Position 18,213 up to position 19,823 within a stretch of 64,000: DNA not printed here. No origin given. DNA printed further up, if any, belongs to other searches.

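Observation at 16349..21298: Bactofilin-flanked AAA+ / vWA-DUF2201 / cytoplasmic LRR operon: candidate uncharacterised system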

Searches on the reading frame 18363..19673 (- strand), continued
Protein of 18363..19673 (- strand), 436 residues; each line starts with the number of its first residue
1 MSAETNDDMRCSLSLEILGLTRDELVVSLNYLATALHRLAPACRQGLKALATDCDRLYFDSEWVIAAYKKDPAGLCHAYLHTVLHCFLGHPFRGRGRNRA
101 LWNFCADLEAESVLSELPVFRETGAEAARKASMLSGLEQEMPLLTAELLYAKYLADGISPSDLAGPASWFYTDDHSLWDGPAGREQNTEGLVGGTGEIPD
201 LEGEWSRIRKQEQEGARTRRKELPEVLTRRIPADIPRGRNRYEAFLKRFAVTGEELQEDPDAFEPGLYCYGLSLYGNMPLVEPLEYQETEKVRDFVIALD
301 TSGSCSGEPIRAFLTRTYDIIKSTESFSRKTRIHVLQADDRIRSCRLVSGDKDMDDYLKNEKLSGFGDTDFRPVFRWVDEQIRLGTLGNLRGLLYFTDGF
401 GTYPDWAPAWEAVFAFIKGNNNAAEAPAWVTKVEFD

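Call 23: search_protein_families(library=pfam, proteins=[L003:10865-11851:+, L012:10770-12851:+, L019:2261-5776:+, L070:2487-7925:+, L004:3751-5163:+, L004:6486-8288:+, L021:6608-7945:+, L041:5263-6753:+, L030:9445-11700:+, L018:9497-10903:+], max_evalue=0.001)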
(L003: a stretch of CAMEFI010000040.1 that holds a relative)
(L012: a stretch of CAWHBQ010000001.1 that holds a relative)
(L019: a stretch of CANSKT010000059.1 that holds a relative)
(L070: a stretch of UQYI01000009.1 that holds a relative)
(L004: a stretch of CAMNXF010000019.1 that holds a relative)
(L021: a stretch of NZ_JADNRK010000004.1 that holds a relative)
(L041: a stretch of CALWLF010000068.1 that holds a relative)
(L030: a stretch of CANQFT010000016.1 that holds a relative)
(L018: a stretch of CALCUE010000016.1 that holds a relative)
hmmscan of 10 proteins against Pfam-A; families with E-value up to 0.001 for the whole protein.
L003:10865-11851:+ (328 aa): 1 family
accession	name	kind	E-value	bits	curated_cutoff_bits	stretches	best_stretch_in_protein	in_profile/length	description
PF13306.12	LRR_5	-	1.4e-07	31.9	27.7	1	69-115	24-69/127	BspA type Leucine rich repeat region (6 copies)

L012:10770-12851:+ (693 aa): 4 families
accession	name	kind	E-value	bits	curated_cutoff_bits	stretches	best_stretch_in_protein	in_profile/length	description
PF13306.12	LRR_5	-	3.2e-113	373.4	27.7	4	204-329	3-125/127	BspA type Leucine rich repeat region (6 copies)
PF13855.12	LRR_8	-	1e-16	60.9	27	0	420-463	12-56/61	Leucine rich repeat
PF05725.18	FNIP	-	3.3e-05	24.4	21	0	146-181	5-39/44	FNIP Repeat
PF23952.1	LRR_EndoS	-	0.00017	22.2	27.9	0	270-333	47-111/116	Endo-beta-N-acetylglucosaminidase EndoS LRR domain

L019:2261-5776:+ (1171 aa): 2 families
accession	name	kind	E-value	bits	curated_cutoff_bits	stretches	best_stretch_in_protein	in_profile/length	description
PF13306.12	LRR_5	-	2.9e-91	302.4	27.7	5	649-758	12-121/127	BspA type Leucine rich repeat region (6 copies)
PF13855.12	LRR_8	-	1.2e-11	44.7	27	0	826-867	14-56/61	Leucine rich repeat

L070:2487-7925:+ (1812 aa): 3 families
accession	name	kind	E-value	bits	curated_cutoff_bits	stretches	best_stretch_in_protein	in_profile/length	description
PF13306.12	LRR_5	-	4e-75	250.2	27.7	4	848-959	1-111/127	BspA type Leucine rich repeat region (6 copies)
PF13569.11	DUF4132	-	2e-25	90.2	27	1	1517-1656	2-143/179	Domain of unknown function (DUF4132)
PF13855.12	LRR_8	-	6.8e-11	42.2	27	0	907-958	6-58/61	Leucine rich repeat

L004:3751-5163:+ (470 aa): 1 family
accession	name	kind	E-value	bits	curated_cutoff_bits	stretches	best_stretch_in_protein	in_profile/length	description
PF13306.12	LRR_5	-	9e-30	103.6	27.7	1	308-424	3-117/127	BspA type Leucine rich repeat region (6 copies)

L004:6486-8288:+ (600 aa): 2 families
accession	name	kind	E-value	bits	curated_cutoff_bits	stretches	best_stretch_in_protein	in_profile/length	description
PF13306.12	LRR_5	-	1.9e-63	212.5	27.7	2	436-559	1-121/127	BspA type Leucine rich repeat region (6 copies)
PF12796.13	Ank_2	-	1e-05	26.4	27.3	0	239-314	12-86/90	Ankyrin repeats (3 copies)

L021:6608-7945:+ (445 aa): 4 families
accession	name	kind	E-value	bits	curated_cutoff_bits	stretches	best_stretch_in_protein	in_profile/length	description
PF13306.12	LRR_5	-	1.2e-66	222.8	27.7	3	88-205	2-116/127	BspA type Leucine rich repeat region (6 copies)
PF13855.12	LRR_8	-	2e-14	53.5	27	0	151-198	9-57/61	Leucine rich repeat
PF23952.1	LRR_EndoS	-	5.6e-06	27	27.9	0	36-84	45-91/116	Endo-beta-N-acetylglucosaminidase EndoS LRR domain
PF12799.13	LRR_4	-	5.6e-06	26.9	27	0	177-208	12-40/44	Leucine Rich repeats (2 copies)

L041:5263-6753:+ (496 aa): 2 families
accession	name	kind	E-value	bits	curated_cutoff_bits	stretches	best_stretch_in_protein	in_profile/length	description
PF13306.12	LRR_5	-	3.6e-74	247.1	27.7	3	129-256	2-126/127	BspA type Leucine rich repeat region (6 copies)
PF13855.12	LRR_8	-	1.4e-09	38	27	0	56-98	13-56/61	Leucine rich repeat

L030:9445-11700:+ (751 aa): 4 families
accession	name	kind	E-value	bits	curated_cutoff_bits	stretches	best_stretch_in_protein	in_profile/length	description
PF13306.12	LRR_5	-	9.8e-158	517.2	27.7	6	599-727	1-126/127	BspA type Leucine rich repeat region (6 copies)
PF13855.12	LRR_8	-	3.1e-19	68.9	27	0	646-684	15-54/61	Leucine rich repeat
PF23952.1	LRR_EndoS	-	2.1e-06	28.3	27.9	0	633-687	36-90/116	Endo-beta-N-acetylglucosaminidase EndoS LRR domain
PF05725.18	FNIP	-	5.8e-05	23.6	21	0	589-622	5-37/44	FNIP Repeat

L018:9497-10903:+ (468 aa): 2 families
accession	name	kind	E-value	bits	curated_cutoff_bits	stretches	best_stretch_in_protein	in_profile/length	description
PF13306.12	LRR_5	-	1.6e-59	199.8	27.7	3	277-392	13-126/127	BspA type Leucine rich repeat region (6 copies)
PF13855.12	LRR_8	-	1.2e-05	25.4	27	0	286-326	13-54/61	Leucine rich repeat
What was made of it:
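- Tried and rejected: Considered because the 1812-aa L070 protein carries it (call 23).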

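Call 29: search_protein_families(library=pfam, proteins=[L065:2746-4101:+, L029:12160-13389:+, L067:14375-15187:+, L026:8415-9443:+, L045:3867-4544:-, L056:2687-3544:+, L015:15136-16626:+, L049:6731-7534:+, L003:11941-13194:+, L011:733-1338:+], max_evalue=0.001)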
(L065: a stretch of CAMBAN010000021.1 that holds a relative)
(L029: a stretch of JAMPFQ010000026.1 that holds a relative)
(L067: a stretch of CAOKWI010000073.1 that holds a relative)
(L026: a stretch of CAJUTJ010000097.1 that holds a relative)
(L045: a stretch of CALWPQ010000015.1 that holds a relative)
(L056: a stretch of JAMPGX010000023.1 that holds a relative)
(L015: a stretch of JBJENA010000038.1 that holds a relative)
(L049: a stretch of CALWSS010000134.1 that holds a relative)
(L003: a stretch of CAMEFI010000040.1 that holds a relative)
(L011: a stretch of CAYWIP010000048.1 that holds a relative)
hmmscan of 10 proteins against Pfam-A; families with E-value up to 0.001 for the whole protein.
L065:2746-4101:+ (451 aa): 1 family
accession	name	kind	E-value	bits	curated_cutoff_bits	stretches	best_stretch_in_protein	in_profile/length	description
PF01554.23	MatE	-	1.8e-53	181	24.9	2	251-409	3-160/161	MatE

L029:12160-13389:+ (409 aa): 1 family
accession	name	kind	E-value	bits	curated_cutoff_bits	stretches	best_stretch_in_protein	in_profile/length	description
PF01704.24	UDPGP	-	4.3e-35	121.6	22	1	91-395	52-344/413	UTP--glucose-1-phosphate uridylyltransferase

L067:14375-15187:+ (270 aa): 5 families
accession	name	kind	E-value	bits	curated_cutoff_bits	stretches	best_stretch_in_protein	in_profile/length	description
PF00005.33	ABC_tran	-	5.9e-35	121.3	25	1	38-186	1-136/137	ABC transporter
PF13304.12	AAA_21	-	5.3e-06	27.2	27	0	156-218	235-300/304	AAA domain, putative AbiEii toxin, Type IV TA system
PF13191.12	AAA_16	-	9.8e-05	23.4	32.6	1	46-88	20-63/167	AAA ATPase domain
PF02463.25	SMC_N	-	0.00032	20.7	40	0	158-222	136-203/220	RecF/RecN/SMC N terminal domain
PF13555.12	AAA_29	-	0.00081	19.5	27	0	39-68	13-42/61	P-loop containing region of AAA domain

L026:8415-9443:+ (342 aa): 11 families
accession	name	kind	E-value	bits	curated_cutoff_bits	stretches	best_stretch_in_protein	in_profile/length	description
PF01370.27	Epimerase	-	9e-62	209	20.9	1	7-266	1-240/240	NAD dependent epimerase/dehydratase family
PF16363.11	GDP_Man_Dehyd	-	1.3e-61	209.4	27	1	8-328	1-331/332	GDP-mannose 4,6 dehydratase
PF01073.25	3Beta_HSD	-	2e-19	70.2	22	1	8-163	1-156/280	3-beta hydroxysteroid dehydrogenase/isomerase family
PF02719.21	Polysacc_synt_2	-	9.9e-17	61.5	20.2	1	7-187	1-174/293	Polysaccharide biosynthesis protein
PF04321.23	RmlD_sub_bind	-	4e-12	46.2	27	1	5-166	1-138/287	RmlD substrate binding domain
PF00106.31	adh_short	-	5.6e-09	36.2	26.6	1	7-128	3-136/195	short chain dehydrogenase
PF05368.20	NmrA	-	2.7e-08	34.2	27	1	6-128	4-107/298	NmrA-like family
PF08659.16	KR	-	5.7e-08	33.3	22.6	1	7-135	3-144/180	KR domain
PF13460.12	NAD_binding_10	-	7.2e-08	32.9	27.2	1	11-134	1-104/184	NAD(P)H-binding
PF07993.18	NAD_binding_4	-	1.2e-07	31.6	20.1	1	9-178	1-201/258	Male sterility protein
PF13561.12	adh_short_C2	-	7.2e-05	22.9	27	1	16-102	8-98/236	Enoyl-(Acyl carrier protein) reductase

L045:3867-4544:- (225 aa): 2 families
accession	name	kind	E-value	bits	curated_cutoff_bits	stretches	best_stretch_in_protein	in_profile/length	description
PF00072.30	Response_reg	-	2e-30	105.7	30.2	1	5-113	2-111/111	Response regulator receiver domain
PF00486.34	Trans_reg_C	-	1.8e-25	89.2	26.2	1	148-221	1-77/77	Transcriptional regulatory protein, C terminal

L056:2687-3544:+ (285 aa): 1 family
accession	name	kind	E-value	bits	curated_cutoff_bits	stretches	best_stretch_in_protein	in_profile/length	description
PF01522.26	Polysacc_deac_1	-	1.7e-38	131.8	23.1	1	92-215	3-123/124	Polysaccharide deacetylase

L015:15136-16626:+ (496 aa): 3 families
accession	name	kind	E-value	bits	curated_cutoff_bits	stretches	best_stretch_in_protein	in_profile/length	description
PF02518.31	HATPase_c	-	2.3e-23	83.2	26.4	1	366-472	3-107/111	Histidine kinase-, DNA gyrase B-, and HSP90-like ATPase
PF00512.31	HisKA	-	2.5e-10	40.7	26.9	1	257-312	2-56/66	His Kinase A (phospho-acceptor) domain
PF00672.30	HAMP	-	3.5e-09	37.3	25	1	194-244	2-52/53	HAMP domain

L049:6731-7534:+ (267 aa): 2 families
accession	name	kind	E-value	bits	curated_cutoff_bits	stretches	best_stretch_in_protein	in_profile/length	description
PF03009.23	GDPD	-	4.6e-17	63.4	23.6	1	52-262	10-242/244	Glycerophosphoryl diester phosphodiesterase family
PF15128.11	T_cell_tran_alt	-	0.00051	20.2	27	0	6-48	26-68/92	T-cell leukemia translocation-altered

L003:11941-13194:+ (417 aa): 2 families
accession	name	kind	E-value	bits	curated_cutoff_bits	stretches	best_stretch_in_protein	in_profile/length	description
PF00254.34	FKBP_C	-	1.4e-15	57.8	21.1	1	93-174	3-93/94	FKBP-type peptidyl-prolyl cis-trans isomerase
PF05698.19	Trigger_C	-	1.5e-14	54.8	22.7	1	198-361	1-162/162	Bacterial trigger factor protein (TF) C-terminus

L011:733-1338:+ (201 aa): 1 family
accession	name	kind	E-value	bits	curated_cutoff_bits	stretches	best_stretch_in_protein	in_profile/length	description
PF02677.20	QueH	-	2.5e-71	239.8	23.5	1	24-199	1-173/175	Epoxyqueuosine reductase QueH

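Call 53: find_encoding_contigs(protein=P0012, flank=6000, max_places=1)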
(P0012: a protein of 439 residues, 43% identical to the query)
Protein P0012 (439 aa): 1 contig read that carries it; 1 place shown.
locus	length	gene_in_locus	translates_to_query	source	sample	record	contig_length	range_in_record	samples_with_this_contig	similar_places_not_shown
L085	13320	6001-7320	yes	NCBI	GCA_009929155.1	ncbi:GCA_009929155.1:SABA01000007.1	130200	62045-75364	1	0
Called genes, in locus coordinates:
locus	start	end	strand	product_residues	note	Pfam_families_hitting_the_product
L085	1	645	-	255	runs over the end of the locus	PF20501:MbhE, PF04039:MnhB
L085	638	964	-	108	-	PF13244:MbhD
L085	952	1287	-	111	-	PF03334:PhaG_MnhG_YufB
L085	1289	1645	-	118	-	PF04066:MrpF_PhaF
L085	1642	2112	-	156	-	PF01899:MNHE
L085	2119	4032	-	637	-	PF00563:EAL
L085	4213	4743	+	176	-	PF04519:Bactofilin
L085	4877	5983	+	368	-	PF13306:LRR_5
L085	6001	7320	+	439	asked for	PF13203:DUF2201_N, PF09967:DUF2201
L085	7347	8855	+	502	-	PF20030:bpMoxR (weak), PF00004:AAA, PF07728:AAA_5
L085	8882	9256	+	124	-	PF04519:Bactofilin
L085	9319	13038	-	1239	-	PF18072:FGAR-AT_linker, PF00586:AIRS (faint), PF02769:AIRS_C, PF13507:GATase_5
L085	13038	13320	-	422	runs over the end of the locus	PF02844:GARS_N, PF01071:GARS_A, PF02786:CPSase_L_D2, PF02222:ATP-grasp (weak), PF02843:GARS_C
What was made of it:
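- The five-gene arrangement, including both bactofilins, persists down to 44% vWA identity (L085, call 53).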

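Call 54: find_encoding_contigs(protein=P0019, flank=6000, max_places=1)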
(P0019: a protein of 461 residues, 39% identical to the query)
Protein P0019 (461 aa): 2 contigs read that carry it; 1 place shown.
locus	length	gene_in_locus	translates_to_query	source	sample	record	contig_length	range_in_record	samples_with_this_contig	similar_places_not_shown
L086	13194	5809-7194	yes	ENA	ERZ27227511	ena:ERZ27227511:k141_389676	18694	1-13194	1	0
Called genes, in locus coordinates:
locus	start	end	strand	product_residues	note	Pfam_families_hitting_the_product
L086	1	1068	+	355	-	?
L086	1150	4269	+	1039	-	-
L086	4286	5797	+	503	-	PF13401:AAA_22 (weak), PF00004:AAA (weak), PF07728:AAA_5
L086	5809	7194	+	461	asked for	PF13203:DUF2201_N (weak), PF09967:DUF2201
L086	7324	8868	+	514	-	PF13347:MFS_2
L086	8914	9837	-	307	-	PF22847:Glyco_hydro_43_rel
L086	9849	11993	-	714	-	PF01055:Glyco_hydro_31_2nd (faint), PF02065:Melibiase, PF16499:Melibiase_2 (weak)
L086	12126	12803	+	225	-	PF08713:DNA_alkylation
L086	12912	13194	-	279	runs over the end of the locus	PF02195:ParB_N, PF17762:HTH_ParB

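Call 76: search_protein_families(library=phrogs, proteins=[window:18363-19673:-], max_evalue=0.001)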
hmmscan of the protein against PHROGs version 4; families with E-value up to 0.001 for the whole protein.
window:18363-19673:- (436 aa): 1 family
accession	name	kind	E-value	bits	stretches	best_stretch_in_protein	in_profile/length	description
phrog_1314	-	DNA, RNA and nucleotide metabolism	3.7e-22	80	2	288-425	259-381/394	HNH endonuclease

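Call 79: search_protein_families(library=pfam, proteins=[L002:5568-7889:+, L016:5991-7895:+, L016:10944-11339:+, L034:4580-6493:+, L034:9415-10308:+, L040:3197-5776:+, L040:8906-10360:+, L013:6136-7974:+, L052:6646-7953:+, L017:1394-2461:+], max_evalue=0.001)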
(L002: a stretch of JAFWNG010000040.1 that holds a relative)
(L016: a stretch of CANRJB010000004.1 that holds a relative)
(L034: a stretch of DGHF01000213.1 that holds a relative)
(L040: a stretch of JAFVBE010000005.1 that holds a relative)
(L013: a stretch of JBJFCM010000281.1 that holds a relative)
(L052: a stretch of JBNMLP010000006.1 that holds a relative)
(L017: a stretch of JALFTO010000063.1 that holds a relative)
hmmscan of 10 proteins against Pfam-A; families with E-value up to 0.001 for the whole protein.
L002:5568-7889:+ (773 aa): 0 families

L016:5991-7895:+ (634 aa): 4 families
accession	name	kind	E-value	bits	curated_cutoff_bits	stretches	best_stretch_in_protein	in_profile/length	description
PF00990.26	GGDEF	-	5e-31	108.1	23.8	1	473-626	3-159/161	Diguanylate cyclase, GGDEF domain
PF13377.12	Peripla_BP_3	-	6.3e-25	88.6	26.5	1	129-269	5-149/167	Periplasmic binding protein-like domain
PF13407.12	Peripla_BP_4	-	1.8e-22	80.6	35.1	1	7-268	1-257/258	Periplasmic binding protein domain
PF00532.27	Peripla_BP_1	-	2.2e-14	54.1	22.2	1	6-269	3-267/281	Periplasmic binding proteins and sugar binding domain of LacI family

L016:10944-11339:+ (131 aa): 0 families

L034:4580-6493:+ (637 aa): 4 families
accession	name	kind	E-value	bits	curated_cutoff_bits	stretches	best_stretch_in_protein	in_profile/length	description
PF00990.26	GGDEF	-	2.6e-32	112.3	23.8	1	476-629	3-159/161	Diguanylate cyclase, GGDEF domain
PF13377.12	Peripla_BP_3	-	3.3e-23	83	26.5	1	134-280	5-155/167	Periplasmic binding protein-like domain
PF13407.12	Peripla_BP_4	-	4.7e-15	56.3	35.1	1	12-274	1-258/258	Periplasmic binding protein domain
PF00532.27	Peripla_BP_1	-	1.5e-13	51.3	22.2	1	64-269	49-261/281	Periplasmic binding proteins and sugar binding domain of LacI family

L034:9415-10308:+ (297 aa): 0 families

L040:3197-5776:+ (859 aa): 29 families (the best 25 are shown)
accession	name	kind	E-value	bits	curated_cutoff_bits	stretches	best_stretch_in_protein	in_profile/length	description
PF07724.20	AAA_2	-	7.3e-73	244.5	27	1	596-762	1-166/166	AAA domain (Cdc48 subfamily)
PF17871.7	AAA_lid_9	-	2.5e-35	120.9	22.8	1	341-441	1-101/104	AAA lid domain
PF00004.35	AAA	-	3.3e-25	89.5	21.2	2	202-332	2-123/131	ATPase family associated with various cellular activities (AAA)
PF10431.15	ClpB_D2-small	-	2.7e-24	85.4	21.9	1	768-846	1-79/81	C-terminal, D2-small domain, of ClpB protein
PF02861.25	Clp_N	-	2.5e-20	72.8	20.7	2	17-68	1-52/53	Clp amino terminal domain, pathogenicity island component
PF07728.20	AAA_5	-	3.6e-19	69.6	22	1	601-722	2-125/139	AAA domain (dynein-related subfamily)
PF13401.12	AAA_22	-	1.6e-11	45.1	27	2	601-696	8-110/130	AAA domain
PF13191.12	AAA_16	-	7.7e-10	39.9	32.6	1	179-225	2-51/167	AAA ATPase domain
PF01637.24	ATPase_2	-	6.8e-08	33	33.2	0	182-287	4-127/225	ATPase domain predominantly from Archaea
PF00158.32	Sigma54_activat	-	1e-07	32.2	20.2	1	600-702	24-125/168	Sigma-54 interaction domain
PF13173.12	AAA_14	-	6.3e-07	29.9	27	0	602-697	6-88/129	AAA domain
PF20720.3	nSTAND3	-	6.9e-07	29.5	27.2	0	602-640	21-59/155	Novel STAND NTPase 3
PF12775.13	AAA_7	-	3.1e-06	27.3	25.8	0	600-647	35-82/181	P-loop containing dynein motor region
PF13476.12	AAA_23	-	3.4e-06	28.3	27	0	394-486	115-201/201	AAA domain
PF05621.17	TniB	-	1.5e-05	24.9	22.4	1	221-337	71-184/189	Bacterial TniB protein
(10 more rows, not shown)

L040:8906-10360:+ (484 aa): 1 family
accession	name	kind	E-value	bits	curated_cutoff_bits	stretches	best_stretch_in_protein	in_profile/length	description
PF03734.19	YkuD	-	4.3e-17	63.5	23.4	1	35-152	2-144/146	L,D-transpeptidase catalytic domain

L013:6136-7974:+ (612 aa): 4 families
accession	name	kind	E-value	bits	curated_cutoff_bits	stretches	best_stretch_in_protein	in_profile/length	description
PF00664.28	ABC_membrane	-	9.9e-44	150.5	28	1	17-294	2-273/274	ABC transporter transmembrane region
PF00005.33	ABC_tran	-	2.8e-28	99.7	25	1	390-539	1-137/137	ABC transporter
PF02463.25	SMC_N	-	9.7e-06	25.6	40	1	422-581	102-211/220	RecF/RecN/SMC N terminal domain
PF13604.12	AAA_30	-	0.0005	20.3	27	0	401-509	19-126/191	AAA domain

L052:6646-7953:+ (435 aa): 0 families

L017:1394-2461:+ (355 aa): 2 families
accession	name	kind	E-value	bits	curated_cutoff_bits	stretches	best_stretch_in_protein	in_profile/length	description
PF11258.13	DUF3048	-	3.8e-38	131.4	25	1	45-195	2-148/148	Protein of unknown function (DUF3048) N-terminal domain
PF17479.7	DUF3048_C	-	6.3e-31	107.5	25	1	237-343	6-114/114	Protein of unknown function (DUF3048) C-terminal domain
